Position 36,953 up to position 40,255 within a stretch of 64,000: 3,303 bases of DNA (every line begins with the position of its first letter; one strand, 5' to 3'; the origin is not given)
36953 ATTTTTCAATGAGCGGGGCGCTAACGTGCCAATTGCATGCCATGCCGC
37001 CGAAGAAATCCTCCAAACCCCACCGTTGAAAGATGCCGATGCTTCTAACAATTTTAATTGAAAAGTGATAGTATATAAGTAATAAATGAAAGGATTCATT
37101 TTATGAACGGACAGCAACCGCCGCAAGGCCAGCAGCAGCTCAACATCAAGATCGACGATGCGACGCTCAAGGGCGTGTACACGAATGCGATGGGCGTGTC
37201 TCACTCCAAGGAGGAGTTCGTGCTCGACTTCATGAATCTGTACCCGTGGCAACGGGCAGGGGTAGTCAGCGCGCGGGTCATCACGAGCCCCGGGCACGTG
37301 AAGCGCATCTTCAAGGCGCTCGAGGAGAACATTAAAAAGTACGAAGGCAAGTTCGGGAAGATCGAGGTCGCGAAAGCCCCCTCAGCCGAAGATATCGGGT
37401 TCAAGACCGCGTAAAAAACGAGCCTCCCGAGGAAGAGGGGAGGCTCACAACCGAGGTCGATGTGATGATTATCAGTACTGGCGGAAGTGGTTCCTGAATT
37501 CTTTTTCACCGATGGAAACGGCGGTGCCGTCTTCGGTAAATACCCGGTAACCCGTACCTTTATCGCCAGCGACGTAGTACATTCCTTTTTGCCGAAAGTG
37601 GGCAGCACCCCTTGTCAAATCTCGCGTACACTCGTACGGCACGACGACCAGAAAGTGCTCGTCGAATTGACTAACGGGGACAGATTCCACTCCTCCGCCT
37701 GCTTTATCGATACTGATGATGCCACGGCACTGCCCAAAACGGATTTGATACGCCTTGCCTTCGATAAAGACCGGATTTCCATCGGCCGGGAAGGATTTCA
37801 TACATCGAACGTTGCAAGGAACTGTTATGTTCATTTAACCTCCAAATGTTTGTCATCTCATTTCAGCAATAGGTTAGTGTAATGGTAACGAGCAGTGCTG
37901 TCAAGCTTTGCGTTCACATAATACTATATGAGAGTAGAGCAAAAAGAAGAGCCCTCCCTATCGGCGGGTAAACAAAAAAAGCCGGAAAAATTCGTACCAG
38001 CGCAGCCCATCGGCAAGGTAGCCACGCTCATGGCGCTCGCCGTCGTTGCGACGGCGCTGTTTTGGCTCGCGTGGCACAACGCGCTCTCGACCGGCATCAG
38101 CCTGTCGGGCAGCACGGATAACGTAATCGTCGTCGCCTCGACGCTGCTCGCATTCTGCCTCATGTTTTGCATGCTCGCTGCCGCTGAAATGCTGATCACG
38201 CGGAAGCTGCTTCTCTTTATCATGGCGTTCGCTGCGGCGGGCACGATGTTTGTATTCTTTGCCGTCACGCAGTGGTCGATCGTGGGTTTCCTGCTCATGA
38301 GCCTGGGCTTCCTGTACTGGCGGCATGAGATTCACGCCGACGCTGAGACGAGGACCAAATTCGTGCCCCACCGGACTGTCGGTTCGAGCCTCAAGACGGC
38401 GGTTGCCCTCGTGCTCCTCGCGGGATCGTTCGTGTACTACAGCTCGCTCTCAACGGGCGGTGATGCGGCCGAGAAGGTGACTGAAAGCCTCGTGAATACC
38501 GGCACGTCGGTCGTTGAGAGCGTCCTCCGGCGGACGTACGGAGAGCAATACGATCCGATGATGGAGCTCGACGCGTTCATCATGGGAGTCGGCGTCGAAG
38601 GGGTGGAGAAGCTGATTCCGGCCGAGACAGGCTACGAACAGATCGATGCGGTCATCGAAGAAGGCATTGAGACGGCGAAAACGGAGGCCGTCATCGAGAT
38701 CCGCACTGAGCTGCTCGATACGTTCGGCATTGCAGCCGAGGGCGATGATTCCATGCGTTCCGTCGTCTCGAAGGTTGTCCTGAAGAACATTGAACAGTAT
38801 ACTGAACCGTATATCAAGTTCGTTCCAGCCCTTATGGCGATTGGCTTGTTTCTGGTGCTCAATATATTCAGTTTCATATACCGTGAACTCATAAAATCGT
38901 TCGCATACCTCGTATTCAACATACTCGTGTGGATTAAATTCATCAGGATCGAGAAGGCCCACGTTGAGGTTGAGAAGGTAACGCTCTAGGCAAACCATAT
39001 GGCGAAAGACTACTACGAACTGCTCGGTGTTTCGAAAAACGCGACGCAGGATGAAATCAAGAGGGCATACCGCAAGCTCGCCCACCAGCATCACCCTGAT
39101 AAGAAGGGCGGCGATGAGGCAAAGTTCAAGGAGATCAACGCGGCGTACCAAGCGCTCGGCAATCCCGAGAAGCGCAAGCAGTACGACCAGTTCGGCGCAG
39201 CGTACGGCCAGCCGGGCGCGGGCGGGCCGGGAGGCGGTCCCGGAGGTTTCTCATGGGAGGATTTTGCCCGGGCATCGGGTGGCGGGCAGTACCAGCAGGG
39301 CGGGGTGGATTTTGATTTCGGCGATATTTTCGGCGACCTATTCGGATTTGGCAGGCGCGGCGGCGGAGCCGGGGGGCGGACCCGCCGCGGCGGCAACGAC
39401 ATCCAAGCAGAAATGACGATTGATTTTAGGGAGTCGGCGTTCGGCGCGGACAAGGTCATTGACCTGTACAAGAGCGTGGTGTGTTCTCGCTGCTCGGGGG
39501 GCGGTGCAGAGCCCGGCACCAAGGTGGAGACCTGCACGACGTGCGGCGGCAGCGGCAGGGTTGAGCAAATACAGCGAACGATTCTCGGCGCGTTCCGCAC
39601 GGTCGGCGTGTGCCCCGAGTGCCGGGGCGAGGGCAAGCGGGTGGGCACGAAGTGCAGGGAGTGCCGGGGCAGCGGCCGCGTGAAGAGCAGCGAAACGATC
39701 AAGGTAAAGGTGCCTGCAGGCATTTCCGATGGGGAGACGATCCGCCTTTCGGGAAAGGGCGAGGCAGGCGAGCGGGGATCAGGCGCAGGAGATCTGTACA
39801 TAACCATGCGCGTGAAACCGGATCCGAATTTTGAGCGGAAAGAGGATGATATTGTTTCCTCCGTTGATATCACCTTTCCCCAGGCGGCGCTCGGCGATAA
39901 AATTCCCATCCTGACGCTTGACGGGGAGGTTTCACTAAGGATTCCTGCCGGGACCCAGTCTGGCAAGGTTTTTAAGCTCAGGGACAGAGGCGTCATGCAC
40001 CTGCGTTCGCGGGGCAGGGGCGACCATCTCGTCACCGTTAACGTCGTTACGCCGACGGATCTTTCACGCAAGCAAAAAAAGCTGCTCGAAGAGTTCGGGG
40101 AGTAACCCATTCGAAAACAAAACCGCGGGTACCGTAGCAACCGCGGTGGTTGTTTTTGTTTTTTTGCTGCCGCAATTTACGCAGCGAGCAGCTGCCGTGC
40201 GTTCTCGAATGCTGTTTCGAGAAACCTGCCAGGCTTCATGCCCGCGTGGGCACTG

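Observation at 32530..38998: dnaK and dnaJ split by a 6.5-kb insert that opens with a strikingly AT-rich AlbA_2/Schlafen-like gene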

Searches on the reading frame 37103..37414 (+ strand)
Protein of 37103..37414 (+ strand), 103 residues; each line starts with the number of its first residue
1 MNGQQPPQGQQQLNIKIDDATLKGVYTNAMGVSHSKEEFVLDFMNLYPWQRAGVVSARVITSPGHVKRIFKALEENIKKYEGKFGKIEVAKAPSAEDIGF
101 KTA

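Call 5: search_protein_families(library=pfam, proteins=[window:37103-37414:+], max_evalue=0.01)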
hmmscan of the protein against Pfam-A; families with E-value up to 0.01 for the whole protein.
window:37103-37414:+ (103 aa): 1 family
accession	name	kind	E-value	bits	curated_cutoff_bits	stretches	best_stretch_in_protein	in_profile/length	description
PF11950.13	DUF3467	-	1.4e-21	76.8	25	1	7-88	9-91/92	Protein of unknown function (DUF3467)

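Call 7: search_protein_families(library=padloc, proteins=[window:37103-37414:+], max_evalue=0.1)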
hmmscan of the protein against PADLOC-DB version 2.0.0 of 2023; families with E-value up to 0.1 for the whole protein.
window:37103-37414:+ (103 aa): 1 family
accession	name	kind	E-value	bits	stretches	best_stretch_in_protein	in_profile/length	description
PDLC01949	CARF9--CARF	-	0.017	12.9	1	54-98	146-189/247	-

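Call 8: search_protein_families(library=ncbifam, proteins=[window:37103-37414:+], max_evalue=0.1)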
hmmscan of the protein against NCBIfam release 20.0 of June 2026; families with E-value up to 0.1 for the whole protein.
window:37103-37414:+ (103 aa): 0 families

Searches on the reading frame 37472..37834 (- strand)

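Call 5: search_protein_families(library=pfam, proteins=[window:37472-37834:-], max_evalue=0.01)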
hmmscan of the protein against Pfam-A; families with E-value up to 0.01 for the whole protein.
window:37472-37834:- (120 aa): 0 families

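Call 7: search_protein_families(library=padloc, proteins=[window:37472-37834:-], max_evalue=0.1)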
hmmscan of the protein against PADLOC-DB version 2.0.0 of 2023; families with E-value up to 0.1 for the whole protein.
window:37472-37834:- (120 aa): 0 families

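Call 8: search_protein_families(library=ncbifam, proteins=[window:37472-37834:-], max_evalue=0.1)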
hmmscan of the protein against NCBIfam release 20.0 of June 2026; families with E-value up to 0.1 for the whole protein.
window:37472-37834:- (120 aa): 1 family
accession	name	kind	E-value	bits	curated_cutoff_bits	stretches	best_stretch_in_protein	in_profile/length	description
NF038084.1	DHCW_cupin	hypoth_equivalog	0.08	13.1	70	0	60-106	56-102/106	DHCW motif cupin fold protein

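Call 74: search_protein_families(library=phrogs, proteins=[window:37472-37834:-], max_evalue=0.01)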
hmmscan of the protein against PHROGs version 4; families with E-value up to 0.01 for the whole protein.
window:37472-37834:- (120 aa): 0 families

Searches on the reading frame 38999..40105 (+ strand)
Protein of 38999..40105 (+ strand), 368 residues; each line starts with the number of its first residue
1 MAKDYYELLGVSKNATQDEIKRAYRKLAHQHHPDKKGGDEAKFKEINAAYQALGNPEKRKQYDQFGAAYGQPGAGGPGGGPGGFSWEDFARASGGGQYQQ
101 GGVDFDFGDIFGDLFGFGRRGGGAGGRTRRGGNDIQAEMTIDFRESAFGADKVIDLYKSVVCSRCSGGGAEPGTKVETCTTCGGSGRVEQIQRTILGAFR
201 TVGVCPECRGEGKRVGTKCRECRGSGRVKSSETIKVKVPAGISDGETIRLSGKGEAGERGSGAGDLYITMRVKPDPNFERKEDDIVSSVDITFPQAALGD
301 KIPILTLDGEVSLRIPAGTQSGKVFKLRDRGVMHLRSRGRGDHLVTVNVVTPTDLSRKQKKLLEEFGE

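Call 5: search_protein_families(library=pfam, proteins=[window:38999-40105:+], max_evalue=0.01)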
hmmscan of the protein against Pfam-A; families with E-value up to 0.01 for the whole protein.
window:38999-40105:+ (368 aa): 3 families
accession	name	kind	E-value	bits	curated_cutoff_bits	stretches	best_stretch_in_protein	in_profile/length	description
PF01556.23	DnaJ_C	-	1.4e-46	158.7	26.6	1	135-352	1-152/152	DnaJ C terminal domain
PF00226.36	DnaJ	-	7e-25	87.3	27.8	1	4-63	1-63/63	DnaJ domain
PF00684.25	DnaJ_CXXCXGXG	-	2.5e-14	53.7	32.7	1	162-226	1-65/65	DnaJ central domain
